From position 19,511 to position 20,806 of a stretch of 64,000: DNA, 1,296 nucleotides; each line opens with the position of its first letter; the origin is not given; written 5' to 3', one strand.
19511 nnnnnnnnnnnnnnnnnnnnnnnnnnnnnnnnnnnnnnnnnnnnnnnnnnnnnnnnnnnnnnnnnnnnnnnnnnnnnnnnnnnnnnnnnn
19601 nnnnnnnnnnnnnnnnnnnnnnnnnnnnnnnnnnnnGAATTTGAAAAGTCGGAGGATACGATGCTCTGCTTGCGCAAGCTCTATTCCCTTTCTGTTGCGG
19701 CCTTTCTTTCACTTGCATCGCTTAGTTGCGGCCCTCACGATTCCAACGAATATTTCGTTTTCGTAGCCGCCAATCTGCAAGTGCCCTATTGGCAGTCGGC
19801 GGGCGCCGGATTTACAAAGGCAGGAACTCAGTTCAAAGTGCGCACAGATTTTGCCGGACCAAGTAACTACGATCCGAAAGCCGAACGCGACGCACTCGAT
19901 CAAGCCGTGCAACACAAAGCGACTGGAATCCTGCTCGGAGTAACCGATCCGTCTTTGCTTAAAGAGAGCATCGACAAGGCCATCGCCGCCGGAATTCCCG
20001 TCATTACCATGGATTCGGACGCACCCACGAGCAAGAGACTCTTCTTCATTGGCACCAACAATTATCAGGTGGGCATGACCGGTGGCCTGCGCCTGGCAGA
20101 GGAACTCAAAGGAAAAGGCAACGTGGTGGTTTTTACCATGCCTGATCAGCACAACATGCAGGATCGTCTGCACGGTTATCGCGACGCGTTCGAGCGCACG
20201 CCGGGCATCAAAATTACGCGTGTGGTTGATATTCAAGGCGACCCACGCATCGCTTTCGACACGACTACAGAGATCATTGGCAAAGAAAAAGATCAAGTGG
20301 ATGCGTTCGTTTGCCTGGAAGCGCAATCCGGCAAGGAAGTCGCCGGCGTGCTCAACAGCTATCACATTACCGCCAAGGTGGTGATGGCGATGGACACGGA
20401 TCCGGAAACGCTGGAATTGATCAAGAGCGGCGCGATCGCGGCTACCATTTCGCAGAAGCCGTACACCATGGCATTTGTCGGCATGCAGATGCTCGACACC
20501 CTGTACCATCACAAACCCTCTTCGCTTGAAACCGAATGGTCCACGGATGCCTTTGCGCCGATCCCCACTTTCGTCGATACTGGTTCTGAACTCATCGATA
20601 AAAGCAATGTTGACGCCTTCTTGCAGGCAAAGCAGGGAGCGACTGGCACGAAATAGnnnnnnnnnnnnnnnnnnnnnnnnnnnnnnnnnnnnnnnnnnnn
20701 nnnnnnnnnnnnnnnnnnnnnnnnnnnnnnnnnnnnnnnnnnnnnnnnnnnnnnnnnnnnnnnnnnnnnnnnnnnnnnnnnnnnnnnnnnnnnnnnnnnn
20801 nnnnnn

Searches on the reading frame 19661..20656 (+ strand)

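Call 80: search_protein_families(library=pfam, proteins=[window:19661-20656:+], max_evalue=0.00001)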
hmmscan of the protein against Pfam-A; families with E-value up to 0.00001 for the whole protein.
window:19661-20656:+ (331 aa): 2 families
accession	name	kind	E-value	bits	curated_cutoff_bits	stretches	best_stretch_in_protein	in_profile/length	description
PF13407.12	Peripla_BP_4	-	1.4e-55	189.1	35.1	1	32-281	1-253/258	Periplasmic binding protein domain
PF00532.27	Peripla_BP_1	-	8.3e-11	42.3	22.2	1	34-224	6-194/281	Periplasmic binding proteins and sugar binding domain of LacI family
